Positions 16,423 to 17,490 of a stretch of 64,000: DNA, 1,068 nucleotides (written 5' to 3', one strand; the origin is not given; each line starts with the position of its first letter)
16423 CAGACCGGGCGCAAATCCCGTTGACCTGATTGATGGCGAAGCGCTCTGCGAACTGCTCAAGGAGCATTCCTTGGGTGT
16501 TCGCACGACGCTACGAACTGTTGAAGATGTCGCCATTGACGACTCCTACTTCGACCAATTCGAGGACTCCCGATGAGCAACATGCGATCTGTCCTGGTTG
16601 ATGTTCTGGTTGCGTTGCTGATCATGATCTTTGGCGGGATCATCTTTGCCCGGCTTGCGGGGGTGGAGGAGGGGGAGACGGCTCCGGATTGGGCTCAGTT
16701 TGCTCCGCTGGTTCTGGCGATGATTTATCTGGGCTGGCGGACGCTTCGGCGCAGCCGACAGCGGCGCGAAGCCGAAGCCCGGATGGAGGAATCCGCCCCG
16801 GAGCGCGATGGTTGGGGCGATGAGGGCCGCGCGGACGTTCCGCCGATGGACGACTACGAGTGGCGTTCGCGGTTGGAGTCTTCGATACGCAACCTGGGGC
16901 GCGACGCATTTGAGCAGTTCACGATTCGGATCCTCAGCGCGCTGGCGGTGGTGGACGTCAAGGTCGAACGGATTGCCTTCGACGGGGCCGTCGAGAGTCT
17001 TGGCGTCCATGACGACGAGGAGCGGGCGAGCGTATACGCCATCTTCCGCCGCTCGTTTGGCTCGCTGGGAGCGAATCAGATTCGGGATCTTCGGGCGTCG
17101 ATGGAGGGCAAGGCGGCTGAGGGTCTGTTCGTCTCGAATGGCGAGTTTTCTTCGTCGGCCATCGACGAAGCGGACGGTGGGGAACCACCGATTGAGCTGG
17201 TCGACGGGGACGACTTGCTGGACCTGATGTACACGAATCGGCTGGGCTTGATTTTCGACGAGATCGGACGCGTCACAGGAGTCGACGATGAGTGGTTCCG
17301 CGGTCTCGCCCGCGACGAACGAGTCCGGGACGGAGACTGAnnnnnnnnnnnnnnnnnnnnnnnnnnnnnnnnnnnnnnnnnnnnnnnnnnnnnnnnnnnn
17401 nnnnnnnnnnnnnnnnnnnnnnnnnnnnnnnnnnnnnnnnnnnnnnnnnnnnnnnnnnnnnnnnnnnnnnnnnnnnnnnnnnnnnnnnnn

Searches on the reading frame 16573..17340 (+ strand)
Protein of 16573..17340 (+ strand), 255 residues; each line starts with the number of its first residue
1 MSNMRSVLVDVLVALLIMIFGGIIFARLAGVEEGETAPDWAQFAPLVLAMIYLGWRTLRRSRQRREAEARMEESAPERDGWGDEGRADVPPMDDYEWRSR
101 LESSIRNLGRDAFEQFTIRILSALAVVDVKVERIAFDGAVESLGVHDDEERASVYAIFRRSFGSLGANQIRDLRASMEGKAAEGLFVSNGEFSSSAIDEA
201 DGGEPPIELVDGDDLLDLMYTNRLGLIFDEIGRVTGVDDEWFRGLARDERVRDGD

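Call 4: search_protein_families(library=pfam, proteins=[window:16573-17340:+], max_evalue=0.01)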
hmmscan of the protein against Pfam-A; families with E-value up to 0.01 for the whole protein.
window:16573-17340:+ (255 aa): 2 families
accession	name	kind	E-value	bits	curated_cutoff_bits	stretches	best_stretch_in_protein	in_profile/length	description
PF04471.18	Mrr_cat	-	6.5e-13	49.2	21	1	106-219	2-115/115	Restriction endonuclease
PF22722.2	NA-iREase1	-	4.2e-08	33.6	27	1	130-217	17-106/106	NACHT-associated inactive Restriction Endonuclease 1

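Call 5: search_protein_families(library=padloc, proteins=[window:16573-17340:+], max_evalue=0.01)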
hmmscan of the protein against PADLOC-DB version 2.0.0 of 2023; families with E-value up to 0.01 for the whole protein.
window:16573-17340:+ (255 aa): 4 families
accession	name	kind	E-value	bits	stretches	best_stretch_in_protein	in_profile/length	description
PDLC04806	PDC-S02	-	4.7e-12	43.8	1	102-221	179-302/324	-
PDLC04796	PDC-S02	-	8.3e-09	32.9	1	98-246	233-383/390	-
PDLC04819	PDC-S02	-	2.8e-07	28.1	1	102-221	190-308/334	-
PDLC03657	mREase_IV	-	2.7e-05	21.7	1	113-242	177-314/317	Type IV methyl-directed restriction enzyme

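Call 7: find_homologous_proteins(query=window:16573-17337:+)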
Query window:16573-17337:+ (255 aa): 57 proteins with E <= 0.001 among 6782 candidates.
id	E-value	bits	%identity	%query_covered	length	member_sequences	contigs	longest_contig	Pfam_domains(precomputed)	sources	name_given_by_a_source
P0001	1.4e-151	521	95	100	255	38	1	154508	PF22722.3,PF04471.19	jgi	-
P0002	1.5e-141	488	90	94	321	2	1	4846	PF22722.3,PF04471.19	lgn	-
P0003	5.8e-141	486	89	100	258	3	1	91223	PF22722.3,PF04471.19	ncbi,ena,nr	ncbi:MAG: restriction endonuclease [Chloroflexota bacterium]|nr:restriction endonuclease [Chloroflex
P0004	3.0e-123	428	75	100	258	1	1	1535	PF22722.3,PF04471.19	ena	-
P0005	9.0e-123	427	74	100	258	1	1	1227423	PF22722.3,PF04471.19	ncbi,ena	-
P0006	2.0e-122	426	74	100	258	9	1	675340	PF22722.3,PF04471.19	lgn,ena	-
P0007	3.6e-121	421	74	100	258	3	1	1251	PF22722.3,PF04471.19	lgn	-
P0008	4.1e-121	421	76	100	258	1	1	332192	PF22722.3,PF04471.19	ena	-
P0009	6.2e-120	417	76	100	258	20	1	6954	PF22722.3,PF04471.19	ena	-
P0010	1.2e-119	416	76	100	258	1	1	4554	PF22722.3,PF04471.19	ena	-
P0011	3.2e-119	415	76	100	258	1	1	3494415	PF22722.3,PF04471.19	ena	-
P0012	3.4e-119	415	74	100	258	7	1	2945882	PF22722.3,PF04471.19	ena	-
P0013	7.7e-119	414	76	99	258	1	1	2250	PF22722.3,PF04471.19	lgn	-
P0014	2.1e-117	409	73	100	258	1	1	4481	PF22722.3,PF04471.19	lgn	-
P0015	9.2e-117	407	73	100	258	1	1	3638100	PF22722.3,PF04471.19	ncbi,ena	-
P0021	4.8e-114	398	73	100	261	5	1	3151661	PF22722.3,PF04471.19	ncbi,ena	-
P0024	7.2e-109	381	70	100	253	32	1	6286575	PF22722.3,PF04471.19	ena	-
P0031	7.8e-93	329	64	100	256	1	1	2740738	PF22722.3,PF04471.19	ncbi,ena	-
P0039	7.8e-83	296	57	99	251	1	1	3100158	PF22722.3,PF04471.19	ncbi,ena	-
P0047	1.0e-76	276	53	96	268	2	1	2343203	PF22722.3,PF04471.19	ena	-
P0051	6.1e-68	247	51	96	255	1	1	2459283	PF22722.3,PF04471.19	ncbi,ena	-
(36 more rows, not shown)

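Call 9: find_encoding_contigs(protein=P0005, flank=6000, max_places=2)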
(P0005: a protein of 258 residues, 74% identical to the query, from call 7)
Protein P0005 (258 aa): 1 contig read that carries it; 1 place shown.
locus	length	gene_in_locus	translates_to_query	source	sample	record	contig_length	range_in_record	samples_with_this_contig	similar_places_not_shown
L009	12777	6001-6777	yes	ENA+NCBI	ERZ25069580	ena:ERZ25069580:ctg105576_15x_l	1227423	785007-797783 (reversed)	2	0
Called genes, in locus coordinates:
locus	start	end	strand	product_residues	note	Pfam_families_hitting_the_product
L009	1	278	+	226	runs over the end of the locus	PF09365:DUF2461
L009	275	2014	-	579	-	PF02463:SMC_N (faint), PF13175:AAA_15, PF13476:AAA_23 (weak), PF13175:AAA_15, PF13304:AAA_21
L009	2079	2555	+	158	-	PF07883:Cupin_2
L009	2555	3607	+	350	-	PF02615:Ldh_2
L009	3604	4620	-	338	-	PF07510:GmrSD_C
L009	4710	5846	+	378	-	PF04909:Amidohydro_2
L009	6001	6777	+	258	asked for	PF04471:Mrr_cat, PF22722:NA-iREase1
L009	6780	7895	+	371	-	PF00180:Iso_dh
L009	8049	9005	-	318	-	PF14088:DUF4268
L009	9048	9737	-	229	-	PF16316:DUF4956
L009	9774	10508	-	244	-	PF09359:VTC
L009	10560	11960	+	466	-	PF08757:CotH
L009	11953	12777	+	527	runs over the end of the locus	PF07969:Amidohydro_3, PF01979:Amidohydro_1 (weak)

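Call 10: find_encoding_contigs(protein=P0024, flank=6000, max_places=2)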
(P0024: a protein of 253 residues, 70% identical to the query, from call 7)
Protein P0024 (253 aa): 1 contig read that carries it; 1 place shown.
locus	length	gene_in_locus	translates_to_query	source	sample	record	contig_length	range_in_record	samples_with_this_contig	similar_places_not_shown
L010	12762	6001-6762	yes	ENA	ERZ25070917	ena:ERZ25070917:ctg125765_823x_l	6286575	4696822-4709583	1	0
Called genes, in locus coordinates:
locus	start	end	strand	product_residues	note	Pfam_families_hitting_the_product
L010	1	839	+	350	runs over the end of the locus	PF02615:Ldh_2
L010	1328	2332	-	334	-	PF07510:GmrSD_C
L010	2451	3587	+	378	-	PF04909:Amidohydro_2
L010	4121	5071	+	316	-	PF02661:Fic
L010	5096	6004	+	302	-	PF14338:Mrr_N, PF04471:Mrr_cat, PF22722:NA-iREase1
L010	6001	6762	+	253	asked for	PF04471:Mrr_cat, PF22722:NA-iREase1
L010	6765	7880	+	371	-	PF00180:Iso_dh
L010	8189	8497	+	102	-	PF01541:GIY-YIG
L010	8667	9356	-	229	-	PF16316:DUF4956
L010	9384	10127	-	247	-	PF09359:VTC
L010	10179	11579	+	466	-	PF08757:CotH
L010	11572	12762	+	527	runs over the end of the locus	PF07969:Amidohydro_3, PF01979:Amidohydro_1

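Call 11: find_encoding_contigs(protein=P0031, flank=6000, max_places=2)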
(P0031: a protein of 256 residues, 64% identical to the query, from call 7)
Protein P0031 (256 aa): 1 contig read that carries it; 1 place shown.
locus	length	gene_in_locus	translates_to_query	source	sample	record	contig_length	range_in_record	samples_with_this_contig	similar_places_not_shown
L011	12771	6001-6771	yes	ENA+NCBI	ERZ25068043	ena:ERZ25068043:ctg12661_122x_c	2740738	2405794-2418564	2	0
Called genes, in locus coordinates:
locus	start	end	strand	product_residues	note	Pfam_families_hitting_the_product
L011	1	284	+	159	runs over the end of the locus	PF07883:Cupin_2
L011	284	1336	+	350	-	PF02615:Ldh_2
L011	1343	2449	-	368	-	PF07510:GmrSD_C (weak)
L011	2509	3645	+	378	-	PF04909:Amidohydro_2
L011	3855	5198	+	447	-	PF02661:Fic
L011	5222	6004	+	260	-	PF14338:Mrr_N, PF04471:Mrr_cat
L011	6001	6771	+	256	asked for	PF04471:Mrr_cat, PF22722:NA-iREase1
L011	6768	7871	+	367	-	PF00180:Iso_dh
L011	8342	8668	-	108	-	PF14088:DUF4268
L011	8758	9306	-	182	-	-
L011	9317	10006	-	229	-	PF16316:DUF4956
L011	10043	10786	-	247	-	PF09359:VTC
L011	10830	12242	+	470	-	PF08757:CotH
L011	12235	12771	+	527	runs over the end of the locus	PF07969:Amidohydro_3, PF01979:Amidohydro_1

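Call 12: find_encoding_contigs(protein=P0039, flank=6000, max_places=2)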
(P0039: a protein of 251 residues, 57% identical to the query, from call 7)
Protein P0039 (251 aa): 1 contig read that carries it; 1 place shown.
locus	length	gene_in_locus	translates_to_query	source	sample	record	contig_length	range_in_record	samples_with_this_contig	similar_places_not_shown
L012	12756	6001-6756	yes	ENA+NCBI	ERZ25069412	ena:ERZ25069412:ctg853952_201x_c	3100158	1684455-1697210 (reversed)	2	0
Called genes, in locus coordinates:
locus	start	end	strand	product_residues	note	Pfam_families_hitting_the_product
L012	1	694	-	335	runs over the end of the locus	PF07510:GmrSD_C (weak)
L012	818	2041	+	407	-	PF04471:Mrr_cat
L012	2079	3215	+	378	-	PF04909:Amidohydro_2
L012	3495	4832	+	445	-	PF02661:Fic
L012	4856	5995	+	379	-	PF04471:Mrr_cat, PF22722:NA-iREase1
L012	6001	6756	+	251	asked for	PF04471:Mrr_cat, PF22722:NA-iREase1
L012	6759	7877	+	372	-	PF00180:Iso_dh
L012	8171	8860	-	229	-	PF16316:DUF4956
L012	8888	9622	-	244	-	PF09359:VTC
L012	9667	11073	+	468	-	PF08757:CotH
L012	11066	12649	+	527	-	PF07969:Amidohydro_3, PF01979:Amidohydro_1 (weak)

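Call 28: find_encoding_contigs(protein=P0015, flank=6000, max_places=1)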
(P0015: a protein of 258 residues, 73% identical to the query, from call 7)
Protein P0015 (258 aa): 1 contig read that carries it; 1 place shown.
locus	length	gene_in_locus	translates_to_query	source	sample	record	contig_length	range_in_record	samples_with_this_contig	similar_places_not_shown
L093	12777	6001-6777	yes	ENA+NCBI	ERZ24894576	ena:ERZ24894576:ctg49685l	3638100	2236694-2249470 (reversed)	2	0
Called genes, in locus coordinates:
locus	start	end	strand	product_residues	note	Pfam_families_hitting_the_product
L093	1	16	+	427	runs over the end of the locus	PF05977:MFS_3, PF07690:MFS_1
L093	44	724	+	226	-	PF09365:DUF2461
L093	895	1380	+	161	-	PF07883:Cupin_2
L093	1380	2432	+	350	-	PF02615:Ldh_2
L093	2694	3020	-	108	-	PF05901:Excalibur (faint)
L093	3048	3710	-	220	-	-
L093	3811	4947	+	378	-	PF04909:Amidohydro_2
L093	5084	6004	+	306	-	PF14338:Mrr_N (weak), PF04471:Mrr_cat, PF22722:NA-iREase1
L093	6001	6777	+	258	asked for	PF04471:Mrr_cat, PF22722:NA-iREase1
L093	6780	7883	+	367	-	PF00180:Iso_dh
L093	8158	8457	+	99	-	-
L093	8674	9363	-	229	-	PF16316:DUF4956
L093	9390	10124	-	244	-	PF09359:VTC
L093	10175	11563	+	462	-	PF08757:CotH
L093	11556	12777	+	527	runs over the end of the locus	PF07969:Amidohydro_3, PF01979:Amidohydro_1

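Call 29: find_encoding_contigs(protein=P0021, flank=6000, max_places=1)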
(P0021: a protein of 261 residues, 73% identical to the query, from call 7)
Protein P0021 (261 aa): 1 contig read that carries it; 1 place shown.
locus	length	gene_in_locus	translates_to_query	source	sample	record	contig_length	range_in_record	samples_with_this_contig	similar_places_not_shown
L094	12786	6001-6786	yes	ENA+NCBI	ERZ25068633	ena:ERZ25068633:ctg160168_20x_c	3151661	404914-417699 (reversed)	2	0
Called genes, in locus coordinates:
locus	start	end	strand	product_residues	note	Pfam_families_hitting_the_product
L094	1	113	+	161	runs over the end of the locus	PF07883:Cupin_2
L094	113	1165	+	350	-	PF02615:Ldh_2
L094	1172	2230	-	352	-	PF07510:GmrSD_C (weak)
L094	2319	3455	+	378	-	PF04909:Amidohydro_2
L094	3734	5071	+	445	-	PF02661:Fic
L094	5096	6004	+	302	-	PF14338:Mrr_N (weak), PF04471:Mrr_cat, PF22722:NA-iREase1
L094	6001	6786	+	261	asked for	PF04471:Mrr_cat, PF22722:NA-iREase1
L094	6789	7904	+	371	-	PF00180:Iso_dh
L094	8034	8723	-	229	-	PF16316:DUF4956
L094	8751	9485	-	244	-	PF09359:VTC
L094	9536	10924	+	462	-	PF08757:CotH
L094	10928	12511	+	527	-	PF07969:Amidohydro_3, PF01979:Amidohydro_1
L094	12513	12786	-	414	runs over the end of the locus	PF02515:CoA_transf_3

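Call 30: find_encoding_contigs(protein=P0047, flank=6000, max_places=1)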
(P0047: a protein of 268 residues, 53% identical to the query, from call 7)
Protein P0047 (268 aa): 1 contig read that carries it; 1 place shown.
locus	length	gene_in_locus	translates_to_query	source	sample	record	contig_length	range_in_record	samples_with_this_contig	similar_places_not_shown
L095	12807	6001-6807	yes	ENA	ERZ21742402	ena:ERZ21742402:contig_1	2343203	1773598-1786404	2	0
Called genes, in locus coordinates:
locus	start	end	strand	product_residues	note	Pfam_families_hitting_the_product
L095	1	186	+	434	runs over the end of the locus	PF05977:MFS_3, PF07690:MFS_1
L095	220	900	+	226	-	PF09365:DUF2461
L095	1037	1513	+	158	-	PF07883:Cupin_2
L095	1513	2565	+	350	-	PF02615:Ldh_2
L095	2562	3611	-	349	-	PF07510:GmrSD_C (weak)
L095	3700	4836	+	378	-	PF04909:Amidohydro_2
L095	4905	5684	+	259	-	-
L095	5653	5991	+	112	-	-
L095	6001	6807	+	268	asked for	PF04471:Mrr_cat, PF22722:NA-iREase1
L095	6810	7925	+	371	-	PF00180:Iso_dh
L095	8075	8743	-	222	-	PF16316:DUF4956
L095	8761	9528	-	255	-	PF09359:VTC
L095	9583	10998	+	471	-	PF08757:CotH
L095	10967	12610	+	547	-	PF07969:Amidohydro_3 (weak), PF01979:Amidohydro_1, PF07969:Amidohydro_3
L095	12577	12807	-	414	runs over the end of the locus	PF02515:CoA_transf_3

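Call 31: find_encoding_contigs(protein=P0051, flank=6000, max_places=1)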
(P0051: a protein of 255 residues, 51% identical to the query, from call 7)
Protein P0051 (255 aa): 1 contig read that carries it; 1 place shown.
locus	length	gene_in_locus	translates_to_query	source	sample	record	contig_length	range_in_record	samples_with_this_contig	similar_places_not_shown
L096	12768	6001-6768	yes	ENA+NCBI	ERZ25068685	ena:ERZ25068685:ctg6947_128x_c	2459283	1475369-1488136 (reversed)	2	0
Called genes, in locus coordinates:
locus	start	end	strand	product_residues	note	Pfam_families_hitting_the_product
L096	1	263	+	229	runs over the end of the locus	-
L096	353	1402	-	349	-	PF07510:GmrSD_C, PF05901:Excalibur (weak)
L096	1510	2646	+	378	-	PF04909:Amidohydro_2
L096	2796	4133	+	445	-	PF02661:Fic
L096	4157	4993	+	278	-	PF14338:Mrr_N, PF04471:Mrr_cat, PF22722:NA-iREase1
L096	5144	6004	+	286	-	PF14338:Mrr_N, PF04471:Mrr_cat, PF22722:NA-iREase1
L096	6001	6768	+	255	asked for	PF04471:Mrr_cat, PF22722:NA-iREase1 (weak)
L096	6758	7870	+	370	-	PF00180:Iso_dh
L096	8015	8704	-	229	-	PF16316:DUF4956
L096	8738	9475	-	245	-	PF09359:VTC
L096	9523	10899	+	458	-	PF08757:CotH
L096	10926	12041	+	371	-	PF07969:Amidohydro_3 (weak)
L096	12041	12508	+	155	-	PF01979:Amidohydro_1 (weak), PF07969:Amidohydro_3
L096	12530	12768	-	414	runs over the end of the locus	PF02515:CoA_transf_3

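Call 33: search_solved_structures(query=window:16573-17337:+, max_evalue=0.01, show_alignments=2)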
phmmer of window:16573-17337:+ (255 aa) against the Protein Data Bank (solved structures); distinct sequences matched with E-value up to 0.01: 0.

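Call 49: search_protein_families(library=ncbifam, proteins=[window:16573-17340:+], max_evalue=0.001)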
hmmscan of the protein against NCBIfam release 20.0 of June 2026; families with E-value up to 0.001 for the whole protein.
window:16573-17340:+ (255 aa): 0 families

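Call 65: predict_structure(alignment_id=A5)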
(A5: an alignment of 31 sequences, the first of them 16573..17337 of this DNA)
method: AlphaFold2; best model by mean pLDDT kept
length: 255 residues; sequences in the alignment: 31
mean_pLDDT: 82.0   pTM: 0.62
mean pLDDT of the five models: 82.0, 79.5, 79.4, 77.8, 77.2
residues with pLDDT >= 90: 134; 70-90: 73; 50-70: 27; < 50: 21
segments of 3 or more residues with pLDDT < 50: 73-86, 252-255
pLDDT, mean of each block of 10 residues (from residue 1): 66 83 78 71 79 74 54 41 49 93 92 95 95 90 93 95 89 93 95 95 93 95 93 91 78 41
secondary structure, 60 per line:
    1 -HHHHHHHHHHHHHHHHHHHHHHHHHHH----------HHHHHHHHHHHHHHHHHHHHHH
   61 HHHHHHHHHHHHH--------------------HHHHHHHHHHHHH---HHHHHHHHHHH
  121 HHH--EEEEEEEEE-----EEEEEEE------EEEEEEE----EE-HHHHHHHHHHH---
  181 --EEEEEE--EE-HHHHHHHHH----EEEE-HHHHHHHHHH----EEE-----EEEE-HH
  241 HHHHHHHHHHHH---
elements in order: H2-28 H39-73 H94-106 H110-123 E126-134 E140-146 E153-159 H167-177 E183-188 H194-202 E207-210 H212-221 E226-228 E234-237 H239-252

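Call 69: fold_search(model_id=the predicted structure, library=pdb)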
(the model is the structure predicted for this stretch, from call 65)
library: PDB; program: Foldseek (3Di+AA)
matches with E <= 10: 771; with E <= 0.001: 13
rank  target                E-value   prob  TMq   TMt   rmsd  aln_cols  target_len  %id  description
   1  4f0p_C                1.2e-05  1.00  0.43  0.26  11.7       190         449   15  MspJI Restriction Endonuclease - P31 Form (released 2012-08-08)
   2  4f0q_D                1.3e-05  1.00  0.39  0.24  11.6       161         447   16  MspJI Restriction Endonuclease - P21 Form (released 2012-08-08)
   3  4oc8_A                2.0e-05  1.00  0.43  0.30  12.4       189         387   16  DNA modification-dependent restriction endonuclease AspBHI (released 2014-03-19)
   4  4f0p_A                3.6e-05  1.00  0.45  0.27  11.2       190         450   15  MspJI Restriction Endonuclease - P31 Form (released 2012-08-08)
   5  4c2m_E                4.4e-05  1.00  0.33  0.38  12.7       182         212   12  Structure of RNA polymerase I at 2.8 A resolution (released 2013-10-23)
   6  4f0p_B                6.8e-05  1.00  0.43  0.26  12.2       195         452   15  MspJI Restriction Endonuclease - P31 Form (released 2012-08-08)
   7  9g1x_E                6.8e-05  1.00  0.32  0.38  13.5       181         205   13  Yeast RNA polymerase I elongation complex stalled by an apurinic site, 11-subunit (released 2025-06-18)
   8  1dzf                  1.6e-04  1.00  0.32  0.38  13.4       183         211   14  RPB5 from S.cerevisiae (released 2000-06-09)
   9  1i50_E                3.9e-04  1.00  0.32  0.36  13.6       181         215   14  RNA POLYMERASE II CRYSTAL FORM II AT 2.8 A RESOLUTION (released 2001-04-23)
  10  8uhd_E                5.0e-04  1.00  0.33  0.39  13.6       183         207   16  Structure of paused transcription complex Pol II-DSIF-NELF - post-translocated (released 2024-03-20)
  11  1k83_E                7.2e-04  1.00  0.32  0.37  13.6       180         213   15  Crystal Structure of Yeast RNA Polymerase II Complexed with the Inhibitor Alpha Amanitin (released 2002-02-13)
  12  6exv_E                8.1e-04  1.00  0.30  0.36  13.7       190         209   16  Structure of mammalian RNA polymerase II elongation complex inhibited by Alpha-amanitin (released 2018-03-21)
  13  5iy6_E                8.7e-04  1.00  0.32  0.38   8.4       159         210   17  Human holo-PIC in the closed state (released 2016-05-18)
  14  9ja1_E                1.0e-03  1.00  0.32  0.37  13.1       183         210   14  The RNA polymerase II elongation complex from Saccharomyces cerevisiae (released 2024-09-04)
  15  5xog_E                1.0e-03  1.00  0.32  0.37  13.1       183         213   12  RNA Polymerase II elongation complex bound with Spt5 KOW5 and Elf1 (released 2017-08-16)
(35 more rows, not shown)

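Call 77: search_protein_families(library=pfam, proteins=[L095:4905-5681:+, L095:5653-5988:+, L012:818-2038:+, L012:4856-5992:+, L009:275-2011:-], max_evalue=0.1)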
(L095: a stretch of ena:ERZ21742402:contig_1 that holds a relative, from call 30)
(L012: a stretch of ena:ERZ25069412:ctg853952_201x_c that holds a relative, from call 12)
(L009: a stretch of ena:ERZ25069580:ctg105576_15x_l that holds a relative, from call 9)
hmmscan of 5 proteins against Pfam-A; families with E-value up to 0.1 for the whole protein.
L095:4905-5681:+ (259 aa): 0 families

L095:5653-5988:+ (112 aa): 1 family
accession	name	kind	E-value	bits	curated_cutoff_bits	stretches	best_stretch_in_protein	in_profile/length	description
PF01850.27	PIN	-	0.0027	18.7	23.6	1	32-85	68-113/120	PIN domain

L012:818-2038:+ (407 aa): 4 families
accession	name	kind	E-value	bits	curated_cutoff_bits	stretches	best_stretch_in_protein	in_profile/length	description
PF04471.18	Mrr_cat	-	2.6e-15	57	21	1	252-365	6-115/115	Restriction endonuclease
PF22722.2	NA-iREase1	-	3.2e-05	24.3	27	1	256-349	2-89/106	NACHT-associated inactive Restriction Endonuclease 1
PF13156.12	Mrr_cat_2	-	0.00011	22.5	22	1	273-347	24-94/127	Restriction endonuclease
PF06008.19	Laminin_I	-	0.031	14.4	34.6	1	24-98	40-112/259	Laminin Domain I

L012:4856-5992:+ (379 aa): 3 families
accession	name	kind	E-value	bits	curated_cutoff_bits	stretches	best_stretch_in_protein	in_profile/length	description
PF04471.18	Mrr_cat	-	1.1e-32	113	21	1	238-350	3-115/115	Restriction endonuclease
PF22722.2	NA-iREase1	-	2.4e-15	56.9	27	1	244-347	1-105/106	NACHT-associated inactive Restriction Endonuclease 1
PF13156.12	Mrr_cat_2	-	0.01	16.2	22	1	258-346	17-110/127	Restriction endonuclease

L009:275-2011:- (578 aa): 8 families
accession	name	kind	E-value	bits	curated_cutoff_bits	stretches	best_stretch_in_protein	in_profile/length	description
PF13175.12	AAA_15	-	2e-21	77.5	32.1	2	2-41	4-44/374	AAA ATPase domain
PF13304.12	AAA_21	-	1.1e-17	65.5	27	2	246-318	231-304/304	AAA domain, putative AbiEii toxin, Type IV TA system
PF02463.25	SMC_N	-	3.7e-09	36.8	40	2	1-40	2-44/220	RecF/RecN/SMC N terminal domain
PF13476.12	AAA_23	-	6.3e-07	30.7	27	1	4-95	2-65/201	AAA domain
PF13555.12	AAA_29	-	0.025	14.7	27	1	1-41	1-43/61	P-loop containing region of AAA domain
PF00005.33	ABC_tran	-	0.027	15.5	25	0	21-41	12-32/137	ABC transporter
PF13514.12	AAA_27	-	0.029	14.4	22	1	2-42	4-48/206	AAA domain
PF13401.12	AAA_22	-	0.076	13.8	27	0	213-313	50-124/130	AAA domain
